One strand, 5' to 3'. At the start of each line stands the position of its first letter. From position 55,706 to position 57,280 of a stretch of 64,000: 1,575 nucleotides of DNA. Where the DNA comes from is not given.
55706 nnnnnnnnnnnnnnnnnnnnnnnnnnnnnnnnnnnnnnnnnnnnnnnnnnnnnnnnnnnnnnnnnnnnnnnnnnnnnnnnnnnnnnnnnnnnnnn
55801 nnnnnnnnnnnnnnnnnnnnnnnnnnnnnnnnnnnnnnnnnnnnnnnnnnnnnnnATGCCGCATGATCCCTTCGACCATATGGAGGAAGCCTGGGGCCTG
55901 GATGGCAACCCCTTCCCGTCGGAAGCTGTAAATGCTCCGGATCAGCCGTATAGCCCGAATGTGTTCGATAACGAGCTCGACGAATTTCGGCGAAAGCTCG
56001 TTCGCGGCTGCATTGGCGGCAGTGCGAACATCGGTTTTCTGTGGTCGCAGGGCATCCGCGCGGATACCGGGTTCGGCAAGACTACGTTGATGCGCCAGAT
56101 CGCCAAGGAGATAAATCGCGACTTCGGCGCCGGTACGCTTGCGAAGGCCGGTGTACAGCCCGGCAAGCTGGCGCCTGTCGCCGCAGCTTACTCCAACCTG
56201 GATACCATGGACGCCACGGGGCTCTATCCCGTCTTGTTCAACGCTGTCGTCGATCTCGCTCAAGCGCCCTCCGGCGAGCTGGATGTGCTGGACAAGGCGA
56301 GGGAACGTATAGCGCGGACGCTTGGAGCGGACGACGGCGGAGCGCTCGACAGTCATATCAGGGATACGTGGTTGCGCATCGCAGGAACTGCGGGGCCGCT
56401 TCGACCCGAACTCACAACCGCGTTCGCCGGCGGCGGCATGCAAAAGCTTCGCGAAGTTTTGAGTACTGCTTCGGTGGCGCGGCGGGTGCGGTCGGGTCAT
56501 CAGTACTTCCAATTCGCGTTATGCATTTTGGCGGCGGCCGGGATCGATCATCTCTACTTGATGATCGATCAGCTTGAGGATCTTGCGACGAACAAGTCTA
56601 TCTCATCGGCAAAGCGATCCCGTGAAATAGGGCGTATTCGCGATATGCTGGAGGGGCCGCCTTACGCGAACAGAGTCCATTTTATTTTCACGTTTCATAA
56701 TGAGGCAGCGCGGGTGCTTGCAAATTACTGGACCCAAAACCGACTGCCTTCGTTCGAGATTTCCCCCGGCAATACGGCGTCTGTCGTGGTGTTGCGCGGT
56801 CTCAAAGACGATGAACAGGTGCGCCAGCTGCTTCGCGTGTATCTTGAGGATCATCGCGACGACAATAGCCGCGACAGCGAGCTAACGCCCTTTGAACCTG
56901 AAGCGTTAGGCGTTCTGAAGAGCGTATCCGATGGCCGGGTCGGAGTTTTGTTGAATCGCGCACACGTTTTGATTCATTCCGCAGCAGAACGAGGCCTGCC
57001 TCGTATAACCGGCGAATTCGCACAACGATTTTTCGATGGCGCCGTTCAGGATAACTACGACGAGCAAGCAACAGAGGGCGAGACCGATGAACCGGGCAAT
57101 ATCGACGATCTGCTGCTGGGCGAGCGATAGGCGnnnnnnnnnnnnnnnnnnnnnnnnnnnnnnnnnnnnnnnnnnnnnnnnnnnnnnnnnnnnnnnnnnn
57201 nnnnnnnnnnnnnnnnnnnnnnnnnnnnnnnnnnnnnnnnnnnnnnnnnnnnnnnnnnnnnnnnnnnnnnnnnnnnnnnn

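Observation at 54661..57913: Lower-GC three-gene operon (unknown 401 aa + P-loop NTPase 424 aa + PD-(D/E)xK nuclease-like 259 aa) inserted after the cox operon: candidate novel defence/stress system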

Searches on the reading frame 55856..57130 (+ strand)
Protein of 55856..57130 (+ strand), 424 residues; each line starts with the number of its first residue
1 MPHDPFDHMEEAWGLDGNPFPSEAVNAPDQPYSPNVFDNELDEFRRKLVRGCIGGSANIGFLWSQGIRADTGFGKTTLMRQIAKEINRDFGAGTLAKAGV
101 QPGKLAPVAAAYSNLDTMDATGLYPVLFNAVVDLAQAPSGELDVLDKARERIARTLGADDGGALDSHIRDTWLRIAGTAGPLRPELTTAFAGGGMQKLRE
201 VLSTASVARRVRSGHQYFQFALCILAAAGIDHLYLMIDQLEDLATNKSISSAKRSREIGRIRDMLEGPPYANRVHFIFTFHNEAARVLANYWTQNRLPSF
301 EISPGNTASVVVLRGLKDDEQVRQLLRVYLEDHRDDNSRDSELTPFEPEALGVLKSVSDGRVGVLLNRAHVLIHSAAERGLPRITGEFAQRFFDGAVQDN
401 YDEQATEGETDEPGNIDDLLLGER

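Call 3: search_protein_families(library=pfam, proteins=[window:55856-57130:+], max_evalue=1)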
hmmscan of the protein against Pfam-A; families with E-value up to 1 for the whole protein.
window:55856-57130:+ (424 aa): 5 families
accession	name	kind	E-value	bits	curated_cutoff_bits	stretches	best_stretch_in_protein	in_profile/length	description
PF13191.12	AAA_16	-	0.0015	19.5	32.6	1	70-243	32-144/167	AAA ATPase domain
PF00004.35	AAA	-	0.056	14.3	21.2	0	72-90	8-26/131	ATPase family associated with various cellular activities (AAA)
PF05729.18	NACHT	-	0.13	12.6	26.7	0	70-88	8-26/167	NACHT domain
PF25199.1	nSTAND_NTPase5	-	0.17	12.2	34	1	67-89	46-68/145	Novel STAND NTPase 5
PF01935.23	DUF87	-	0.3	11.6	23.2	1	66-92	27-53/220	Helicase HerA, central domain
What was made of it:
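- On AAA_16 / ORC-Cdc6 / STAND-type P-loop NTPases (gene 2): AAA_16 scores 19.5 bits against a cutoff of 32.6 (call 3).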

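Call 4: search_protein_families(library=padloc, proteins=[window:55856-57130:+], max_evalue=1)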
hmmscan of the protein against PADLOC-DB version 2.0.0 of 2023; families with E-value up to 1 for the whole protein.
window:55856-57130:+ (424 aa): 0 families

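Call 5: search_protein_families(library=ncbifam, proteins=[window:55856-57130:+], max_evalue=1)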
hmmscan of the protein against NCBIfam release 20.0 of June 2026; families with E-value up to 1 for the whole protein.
window:55856-57130:+ (424 aa): 0 families

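Call 6: search_protein_families(library=phrogs, proteins=[window:55856-57130:+], max_evalue=1)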
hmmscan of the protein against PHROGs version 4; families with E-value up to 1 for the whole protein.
window:55856-57130:+ (424 aa): 2 families
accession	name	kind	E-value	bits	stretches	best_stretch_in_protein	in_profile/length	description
phrog_296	-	integration and excision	0.19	11.4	1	70-180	326-390/626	DNA transposition protein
phrog_5846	-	DNA, RNA and nucleotide metabolism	0.56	10.4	1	71-97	47-67/380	clamp loader of DNA polymerase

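Call 12: find_homologous_proteins(query=window:55856-57130:+)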
Query window:55856-57130:+ (424 aa): 488 proteins with E <= 0.001 among 8000 candidates; the best 120 are listed.
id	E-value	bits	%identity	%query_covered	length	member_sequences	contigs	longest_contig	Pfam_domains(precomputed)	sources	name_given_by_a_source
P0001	2.8e-284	961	100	100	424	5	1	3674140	-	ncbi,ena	-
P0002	1.9e-176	605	66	100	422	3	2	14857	-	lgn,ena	-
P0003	3.1e-175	601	65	100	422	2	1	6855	-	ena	-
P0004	5.6e-175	601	65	100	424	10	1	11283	-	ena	-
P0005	6.4e-174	597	66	100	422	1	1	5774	-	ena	-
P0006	6.5e-174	597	65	100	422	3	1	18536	-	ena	-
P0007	3.0e-173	595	63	100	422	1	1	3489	-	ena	-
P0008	4.0e-173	594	64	100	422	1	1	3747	-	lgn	-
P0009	1.1e-171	590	64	100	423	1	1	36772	-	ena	-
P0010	9.0e-171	587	64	100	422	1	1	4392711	-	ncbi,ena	-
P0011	2.8e-170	585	64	100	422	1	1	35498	-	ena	-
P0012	1.3e-169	583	62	100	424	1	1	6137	-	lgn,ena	-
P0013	2.0e-169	582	63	100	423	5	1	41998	-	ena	-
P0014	3.1e-169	582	64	100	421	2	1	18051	-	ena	-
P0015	9.6e-169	580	63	100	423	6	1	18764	-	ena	-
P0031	1.4e-165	570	61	100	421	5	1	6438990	-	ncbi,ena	-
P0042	2.6e-164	565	61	100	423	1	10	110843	-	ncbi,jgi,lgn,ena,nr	ncbi:MAG: hypothetical protein OXF11_13205 [Deltaproteobacteria bacterium]|nr:hypothetical protein [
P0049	2.3e-163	562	61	99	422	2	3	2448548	-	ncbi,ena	-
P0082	7.5e-155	534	58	100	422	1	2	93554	-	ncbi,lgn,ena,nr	ncbi:MAG: hypothetical protein OXJ37_14420 [Bryobacterales bacterium]|nr:hypothetical protein [Bryob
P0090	1.2e-152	527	58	100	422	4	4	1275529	-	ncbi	ncbi:hypothetical protein [Mesorhizobium sp. 43Arga]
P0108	5.9e-150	518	58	100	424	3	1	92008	-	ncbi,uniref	ncbi:hypothetical protein [Sinorhizobium fredii]|uniref:hypothetical protein n=1 Tax=Rhizobium fredi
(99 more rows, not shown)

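Call 13: find_encoding_contigs(protein=P0042, flank=10000, max_places=3)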
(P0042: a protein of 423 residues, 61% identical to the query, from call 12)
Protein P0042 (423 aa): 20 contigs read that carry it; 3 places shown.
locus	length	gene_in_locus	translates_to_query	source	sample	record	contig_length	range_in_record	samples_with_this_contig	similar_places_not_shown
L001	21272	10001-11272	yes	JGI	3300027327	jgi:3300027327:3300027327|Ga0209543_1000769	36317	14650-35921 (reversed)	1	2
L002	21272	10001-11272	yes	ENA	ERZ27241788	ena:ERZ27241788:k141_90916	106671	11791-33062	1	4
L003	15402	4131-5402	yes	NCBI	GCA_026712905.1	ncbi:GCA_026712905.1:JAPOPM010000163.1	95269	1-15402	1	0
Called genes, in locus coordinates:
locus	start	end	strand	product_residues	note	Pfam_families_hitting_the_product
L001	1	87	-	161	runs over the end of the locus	?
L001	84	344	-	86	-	PF02609:Exonuc_VII_S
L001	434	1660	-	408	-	PF13742:tRNA_anti_2, PF01336:tRNA_anti-codon, PF02601:Exonuc_VII_L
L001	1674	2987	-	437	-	PF22694:CtpB_N-like, PF00595:PDZ, PF13180:PDZ_2, PF17820:PDZ_6, PF03572:Peptidase_S41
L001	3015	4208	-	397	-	PF01551:Peptidase_M23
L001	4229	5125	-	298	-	PF18075:FtsX_ECD, PF02687:FtsX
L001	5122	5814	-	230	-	PF00005:ABC_tran, PF13304:AAA_21 (weak)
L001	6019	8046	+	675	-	PF02310:B12-binding, PF04055:Radical_SAM, PF13282:DUF4070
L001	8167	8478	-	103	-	-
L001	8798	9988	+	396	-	-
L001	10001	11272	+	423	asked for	-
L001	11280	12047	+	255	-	-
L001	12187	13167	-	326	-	-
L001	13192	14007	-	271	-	PF13369:Transglut_core2, PF13371:TPR_9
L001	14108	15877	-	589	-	PF02776:TPP_enzyme_N, PF00205:TPP_enzyme_M, PF02775:TPP_enzyme_C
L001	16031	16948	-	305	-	PF03446:NAD_binding_2 (weak), PF09130:DUF1932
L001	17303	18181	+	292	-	PF00296:Bac_luciferase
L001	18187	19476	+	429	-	PF07690:MFS_1, PF12832:MFS_1_like (faint), PF07690:MFS_1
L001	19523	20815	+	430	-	PF07690:MFS_1, PF06779:MFS_4 (faint), PF12832:MFS_1_like (weak), PF07690:MFS_1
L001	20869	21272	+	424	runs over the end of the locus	PF07690:MFS_1, PF12832:MFS_1_like (weak), PF06779:MFS_4 (weak), PF07690:MFS_1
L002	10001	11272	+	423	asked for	-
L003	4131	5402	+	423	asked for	-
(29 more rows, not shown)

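Call 14: find_encoding_contigs(protein=P0090, flank=10000, max_places=2)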
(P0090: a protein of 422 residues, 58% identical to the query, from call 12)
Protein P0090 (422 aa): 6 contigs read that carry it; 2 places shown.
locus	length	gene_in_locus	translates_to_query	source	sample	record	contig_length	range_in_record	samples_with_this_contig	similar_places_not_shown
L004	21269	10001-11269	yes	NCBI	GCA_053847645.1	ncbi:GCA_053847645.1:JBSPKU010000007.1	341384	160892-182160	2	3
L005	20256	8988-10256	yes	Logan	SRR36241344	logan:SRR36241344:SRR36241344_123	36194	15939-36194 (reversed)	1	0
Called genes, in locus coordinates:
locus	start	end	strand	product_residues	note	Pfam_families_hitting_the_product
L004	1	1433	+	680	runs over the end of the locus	PF20442:BrxL_N, PF13337:BrxL_ATPase, PF05362:Lon_C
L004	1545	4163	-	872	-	PF02463:SMC_N, PF13304:AAA_21, PF13166:AAA_13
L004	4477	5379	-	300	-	PF08843:AbiEii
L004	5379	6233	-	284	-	PF09407:AbiEi_1 (weak)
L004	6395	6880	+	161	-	-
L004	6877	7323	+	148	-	-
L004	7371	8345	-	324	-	PF18728:HEPN_AbiV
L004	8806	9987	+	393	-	-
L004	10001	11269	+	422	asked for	-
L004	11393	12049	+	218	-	-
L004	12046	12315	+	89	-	-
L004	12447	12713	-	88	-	PF06412:TraD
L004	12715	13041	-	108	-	PF06412:TraD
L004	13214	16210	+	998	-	PF03389:MobA_MobL, PF01443:Viral_helicase1 (faint), PF13245:AAA_19, PF13604:AAA_30, PF18335:SH3_13 (weak)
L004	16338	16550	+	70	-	PF05930:Phage_AlpA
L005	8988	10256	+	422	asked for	-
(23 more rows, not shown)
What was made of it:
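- The trio lies next to BrxL, AAA_13, AbiE and HEPN-AbiV on an integrase/MobA element (call 14).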

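Call 15: find_encoding_contigs(protein=P0082, flank=10000, max_places=2)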
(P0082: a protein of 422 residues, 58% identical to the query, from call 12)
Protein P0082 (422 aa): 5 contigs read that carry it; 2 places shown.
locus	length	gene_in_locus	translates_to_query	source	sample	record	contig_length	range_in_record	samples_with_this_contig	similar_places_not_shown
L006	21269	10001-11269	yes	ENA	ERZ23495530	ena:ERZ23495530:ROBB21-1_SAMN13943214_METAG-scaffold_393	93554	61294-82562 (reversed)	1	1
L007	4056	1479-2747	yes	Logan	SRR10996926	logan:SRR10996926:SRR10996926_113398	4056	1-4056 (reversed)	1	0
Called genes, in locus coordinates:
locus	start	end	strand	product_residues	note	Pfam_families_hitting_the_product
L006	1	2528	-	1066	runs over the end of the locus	PF00873:ACR_tran, PF02355:SecD_SecF_C (faint), PF03176:MMPL (weak)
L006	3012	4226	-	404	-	-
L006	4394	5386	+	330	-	PF01261:AP_endonuc_2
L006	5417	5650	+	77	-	-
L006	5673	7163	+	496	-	PF00474:SSF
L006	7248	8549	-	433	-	PF01408:GFO_IDH_MocA, PF19051:GFO_IDH_MocA_C2, PF02894:GFO_IDH_MocA_C (faint), PF22725:GFO_IDH_MocA_C3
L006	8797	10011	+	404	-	-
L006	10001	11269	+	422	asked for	-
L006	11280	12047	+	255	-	-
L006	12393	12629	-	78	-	-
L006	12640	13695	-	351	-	PF01008:IF-2B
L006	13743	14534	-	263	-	PF02517:Rce1-like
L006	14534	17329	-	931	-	PF00005:ABC_tran (faint), PF02463:SMC_N (faint), PF03193:RsgA_GTPase (faint), PF13191:AAA_16 (faint), PF13304:AAA_21 (faint), PF13401:AAA_22 (faint), PF17760:UvrA_inter, PF17755:UvrA_DNA-bind (weak), +3 more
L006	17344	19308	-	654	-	PF00069:Pkinase, PF01636:APH (faint), PF07714:PK_Tyr_Ser-Thr, PF08308:PEGA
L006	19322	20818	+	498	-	PF13360:PQQ_2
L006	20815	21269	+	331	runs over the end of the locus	PF13795:HupE_UreJ_2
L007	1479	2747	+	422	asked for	-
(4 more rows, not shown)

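Call 24: search_solved_structures(query=A3, max_evalue=10, show_alignments=2)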
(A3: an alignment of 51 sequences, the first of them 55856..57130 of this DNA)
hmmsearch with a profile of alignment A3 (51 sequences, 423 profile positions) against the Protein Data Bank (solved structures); distinct sequences matched with E-value up to 10: 9.
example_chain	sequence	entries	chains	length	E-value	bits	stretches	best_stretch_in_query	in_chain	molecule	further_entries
7ads_A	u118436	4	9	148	0.13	14.4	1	318-390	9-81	Apoptosis inhibitor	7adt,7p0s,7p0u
7zmc_A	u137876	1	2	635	0.26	13.3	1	284-372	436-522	Putative polyketide synthase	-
7zma_A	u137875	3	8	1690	0.38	12.8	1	284-372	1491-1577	Putative polyketide synthase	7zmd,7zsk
3d6t_B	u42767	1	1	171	0.41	12.7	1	70-95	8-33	Leucine-rich repeat serine/threonine-protein kinase 2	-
2zej_A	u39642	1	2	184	0.45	12.6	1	70-95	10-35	Leucine-rich repeat kinase 2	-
7thy_A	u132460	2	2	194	0.48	12.5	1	70-95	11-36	Leucine-rich repeat serine/threonine-protein kinase 2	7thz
6oje_A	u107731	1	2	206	0.53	12.3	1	70-95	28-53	Leucine-rich repeat serine/threonine-protein kinase 2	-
6ojf_A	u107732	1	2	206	0.54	12.3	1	70-95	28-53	Leucine-rich repeat serine/threonine-protein kinase 2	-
6xaf_A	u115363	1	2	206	0.54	12.3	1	70-95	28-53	Leucine-rich repeat serine/threonine-protein kinase 2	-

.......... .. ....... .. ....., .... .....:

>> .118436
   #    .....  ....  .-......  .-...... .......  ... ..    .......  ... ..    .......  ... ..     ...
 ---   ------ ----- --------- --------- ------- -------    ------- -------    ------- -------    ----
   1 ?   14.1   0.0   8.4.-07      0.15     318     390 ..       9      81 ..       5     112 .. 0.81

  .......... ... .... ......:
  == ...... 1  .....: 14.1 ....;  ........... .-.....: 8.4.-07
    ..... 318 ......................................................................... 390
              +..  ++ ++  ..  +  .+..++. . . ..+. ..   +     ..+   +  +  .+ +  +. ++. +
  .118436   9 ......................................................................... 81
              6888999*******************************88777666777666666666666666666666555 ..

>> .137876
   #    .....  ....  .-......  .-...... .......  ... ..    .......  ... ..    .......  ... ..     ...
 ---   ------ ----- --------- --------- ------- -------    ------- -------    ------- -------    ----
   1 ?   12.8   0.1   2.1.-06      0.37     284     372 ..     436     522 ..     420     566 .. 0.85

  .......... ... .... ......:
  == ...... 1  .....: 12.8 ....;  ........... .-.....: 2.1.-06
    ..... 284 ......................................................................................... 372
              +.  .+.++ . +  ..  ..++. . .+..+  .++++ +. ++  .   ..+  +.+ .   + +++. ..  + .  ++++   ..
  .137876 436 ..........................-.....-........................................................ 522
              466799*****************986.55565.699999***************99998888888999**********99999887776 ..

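Call 28: find_encoding_contigs(protein=P0001, flank=10000, max_places=3)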
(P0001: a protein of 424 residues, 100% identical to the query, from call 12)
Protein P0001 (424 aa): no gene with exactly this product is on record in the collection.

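Call 29: list_cluster_members(proteins=[P0001, P0010, P0031, P0049])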
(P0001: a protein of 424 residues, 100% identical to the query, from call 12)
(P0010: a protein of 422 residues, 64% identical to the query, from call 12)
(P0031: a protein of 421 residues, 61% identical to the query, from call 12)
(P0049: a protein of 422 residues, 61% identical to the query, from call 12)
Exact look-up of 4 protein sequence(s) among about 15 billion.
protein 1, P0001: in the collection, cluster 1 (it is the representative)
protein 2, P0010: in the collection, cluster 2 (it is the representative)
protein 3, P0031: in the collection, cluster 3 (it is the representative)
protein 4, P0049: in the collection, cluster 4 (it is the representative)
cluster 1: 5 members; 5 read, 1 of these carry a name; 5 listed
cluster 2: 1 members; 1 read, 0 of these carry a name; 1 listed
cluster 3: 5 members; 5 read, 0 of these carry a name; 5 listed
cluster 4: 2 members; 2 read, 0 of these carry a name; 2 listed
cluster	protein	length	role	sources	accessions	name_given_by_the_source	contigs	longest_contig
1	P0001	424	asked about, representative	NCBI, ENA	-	-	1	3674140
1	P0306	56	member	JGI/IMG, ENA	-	hypothetical protein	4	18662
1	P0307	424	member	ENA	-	-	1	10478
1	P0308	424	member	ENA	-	-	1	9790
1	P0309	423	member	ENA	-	-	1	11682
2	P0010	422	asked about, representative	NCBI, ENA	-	-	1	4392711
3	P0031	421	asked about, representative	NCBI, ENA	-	-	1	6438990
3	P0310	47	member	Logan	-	-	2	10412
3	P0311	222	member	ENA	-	-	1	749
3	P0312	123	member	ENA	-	-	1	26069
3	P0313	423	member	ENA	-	-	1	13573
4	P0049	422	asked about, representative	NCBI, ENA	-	-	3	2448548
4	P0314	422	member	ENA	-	-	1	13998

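Call 33: search_dna_similar(query=window:55856-57130:+, collection=plasmids, mode=protein, max_rows=25)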
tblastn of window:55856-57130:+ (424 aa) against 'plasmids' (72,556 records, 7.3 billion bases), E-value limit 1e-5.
Records with a match: 1; places in all: 1; records where one place covers at least 80% of the query: 1.
Best place of each record, by identity: <60% 1.
By first word of the organism name: Azospirillum 1.
By predicted mobility (MOB-suite, as given by PLSDB): non-mobilizable 1.
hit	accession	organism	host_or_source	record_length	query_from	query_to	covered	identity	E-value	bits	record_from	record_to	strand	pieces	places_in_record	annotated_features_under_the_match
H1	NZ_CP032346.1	Azospirillum brasilense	soil sample,Agricultural field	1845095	13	394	90%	26.0%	2e-18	95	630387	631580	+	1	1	record has no annotation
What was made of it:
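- Tried and rejected: The plasmid collection holds only the distant Azospirillum variant (call 33).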

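Call 34: search_dna_similar(query=window:55856-57130:+, collection=phages, mode=protein, max_rows=15)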
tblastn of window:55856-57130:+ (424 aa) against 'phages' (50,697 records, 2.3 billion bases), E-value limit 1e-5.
No match.

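Call 38: get_annotated_region(hit=H1, flank=8000)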
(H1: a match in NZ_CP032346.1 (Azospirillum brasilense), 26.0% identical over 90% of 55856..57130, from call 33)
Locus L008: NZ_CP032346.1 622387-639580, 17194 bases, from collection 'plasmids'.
description: Azospirillum brasilense strain MTCC4039 plasmid p1, complete sequence
organism: Azospirillum brasilense (NCBI taxid 192)
taxonomy: Bacteria; Pseudomonadota; Alphaproteobacteria; Rhodospirillales; Azospirillaceae; Azospirillum; Azospirillum brasilense
host: -; source: soil sample,Agricultural field; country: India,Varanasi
typing (MOB-suite, as given by PLSDB): non-mobilizable; replicon rep_cluster_622
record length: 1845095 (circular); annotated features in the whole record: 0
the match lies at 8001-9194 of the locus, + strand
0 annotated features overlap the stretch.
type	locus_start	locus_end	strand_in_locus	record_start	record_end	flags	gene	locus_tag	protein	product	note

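Call 53: search_protein_families(library=pfam, alignment_id=A3, max_evalue=1)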
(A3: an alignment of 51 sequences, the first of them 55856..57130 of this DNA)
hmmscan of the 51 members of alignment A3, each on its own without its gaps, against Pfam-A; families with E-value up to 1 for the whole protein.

A. member 1, window:55856-57130:+ (424 aa): 5 families
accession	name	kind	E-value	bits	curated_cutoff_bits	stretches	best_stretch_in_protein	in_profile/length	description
PF13191.12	AAA_16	-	0.0015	19.5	32.6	1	70-243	32-144/167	AAA ATPase domain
PF00004.35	AAA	-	0.056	14.3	21.2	0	72-90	8-26/131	ATPase family associated with various cellular activities (AAA)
PF05729.18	NACHT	-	0.13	12.6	26.7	0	70-88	8-26/167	NACHT domain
PF25199.1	nSTAND_NTPase5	-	0.17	12.2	34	1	67-89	46-68/145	Novel STAND NTPase 5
PF01935.23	DUF87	-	0.3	11.6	23.2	1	66-92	27-53/220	Helicase HerA, central domain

B. families by the number of members that match (of 51 scanned): 19 families
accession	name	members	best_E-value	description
PF13191.12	AAA_16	45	0.0015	AAA ATPase domain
PF05729.18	NACHT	31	0.0077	NACHT domain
PF00004.35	AAA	10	0.056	ATPase family associated with various cellular activities (AAA)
PF01935.23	DUF87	6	0.004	Helicase HerA, central domain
PF13401.12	AAA_22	4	0.11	AAA domain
PF25199.1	nSTAND_NTPase5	3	0.024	Novel STAND NTPase 5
PF24883.2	NPHP3_N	3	0.078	Nephrocystin 3, N-terminal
PF00580.27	UvrD-helicase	2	0.14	UvrD/REP helicase N-terminal domain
PF16193.11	AAA_assoc_2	1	0.042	AAA C-terminal domain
PF02734.22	Dak2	1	0.046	DAK2 domain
PF11203.13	EccE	1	0.07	Putative type VII ESX secretion system translocon, EccE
PF22569.1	DCD_C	1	0.087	2'-deoxycytidine 5'-triphosphate deaminase (DCD), C-terminal domain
PF00005.33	ABC_tran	1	0.1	ABC transporter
PF13848.12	Thioredoxin_6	1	0.11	Thioredoxin-like domain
PF13604.12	AAA_30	1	0.12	AAA domain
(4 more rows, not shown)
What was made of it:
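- On AAA_16 / ORC-Cdc6 / STAND-type P-loop NTPases (gene 2): Weak AAA_16 hits occur in 45 of 51 members and NACHT hits in 31 of 51 (call 53).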

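Call 56: find_encoding_contigs(protein=P0108, flank=10000, max_places=1)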
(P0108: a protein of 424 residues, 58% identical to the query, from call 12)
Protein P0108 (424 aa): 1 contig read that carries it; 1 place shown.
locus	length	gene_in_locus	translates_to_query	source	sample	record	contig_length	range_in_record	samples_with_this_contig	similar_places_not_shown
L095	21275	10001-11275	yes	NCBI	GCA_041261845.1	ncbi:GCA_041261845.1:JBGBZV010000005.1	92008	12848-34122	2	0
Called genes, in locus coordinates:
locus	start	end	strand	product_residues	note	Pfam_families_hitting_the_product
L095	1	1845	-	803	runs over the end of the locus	PF27097:VirB4_TrbE_N, PF03135:CagE_TrbE_VirB, PF19044:P-loop_TraG (weak)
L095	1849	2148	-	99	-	PF05101:VirB3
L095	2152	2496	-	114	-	PF04956:TrbC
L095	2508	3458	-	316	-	PF01464:SLT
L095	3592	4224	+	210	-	-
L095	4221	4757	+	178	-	-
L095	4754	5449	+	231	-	PF00565:SNase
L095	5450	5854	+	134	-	-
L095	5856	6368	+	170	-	-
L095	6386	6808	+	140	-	-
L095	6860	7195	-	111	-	-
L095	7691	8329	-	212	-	PF00239:Resolvase, PF02796:HTH_7 (faint)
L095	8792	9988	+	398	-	-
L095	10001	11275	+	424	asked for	-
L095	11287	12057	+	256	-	-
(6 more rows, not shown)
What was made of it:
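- It occurs on a Sinorhizobium fredii conjugative element (call 56).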

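Call 57: find_encoding_contigs(protein=P0031, flank=10000, max_places=1)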
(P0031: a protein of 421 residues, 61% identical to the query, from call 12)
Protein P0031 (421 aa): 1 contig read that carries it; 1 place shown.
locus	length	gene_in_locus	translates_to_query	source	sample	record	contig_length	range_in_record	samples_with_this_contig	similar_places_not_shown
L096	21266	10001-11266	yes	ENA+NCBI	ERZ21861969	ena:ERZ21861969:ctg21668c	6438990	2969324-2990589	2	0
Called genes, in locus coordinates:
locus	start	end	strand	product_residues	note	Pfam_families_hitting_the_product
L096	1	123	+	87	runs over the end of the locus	-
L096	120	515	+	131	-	PF01850:PIN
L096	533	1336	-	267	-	PF00106:adh_short, PF08659:KR, PF23441:SDR, PF13561:adh_short_C2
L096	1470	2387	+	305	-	PF00795:CN_hydrolase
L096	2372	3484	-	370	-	PF15907:Itfg2 (faint), PF01839:FG-GAP (faint), PF13517:FG-GAP_3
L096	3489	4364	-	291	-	PF00528:BPD_transp_1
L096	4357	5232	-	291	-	PF00528:BPD_transp_1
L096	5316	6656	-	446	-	PF01547:SBP_bac_1, PF13416:SBP_bac_8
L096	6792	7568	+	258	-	PF05721:PhyH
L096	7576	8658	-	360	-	-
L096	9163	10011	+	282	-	-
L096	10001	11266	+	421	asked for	-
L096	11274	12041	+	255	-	-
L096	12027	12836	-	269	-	PF00005:ABC_tran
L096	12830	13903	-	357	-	PF00005:ABC_tran, PF08352:oligo_HPY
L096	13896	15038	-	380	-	PF12911:OppC_N (weak), PF00528:BPD_transp_1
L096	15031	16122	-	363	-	PF19300:BPD_transp_1_N (weak), PF00528:BPD_transp_1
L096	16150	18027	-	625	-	PF00496:SBP_bac_5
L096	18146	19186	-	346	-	PF13407:Peripla_BP_4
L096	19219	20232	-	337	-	PF02653:BPD_transp_2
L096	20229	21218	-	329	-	PF02653:BPD_transp_2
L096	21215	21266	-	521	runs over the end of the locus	PF09818:ABC_ATPase (faint), PF00005:ABC_tran, PF13304:AAA_21 (faint), PF00005:ABC_tran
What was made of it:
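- Many copies are solitary in chromosomes, far from any recognisable mobile element (calls 13, 15, 57).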
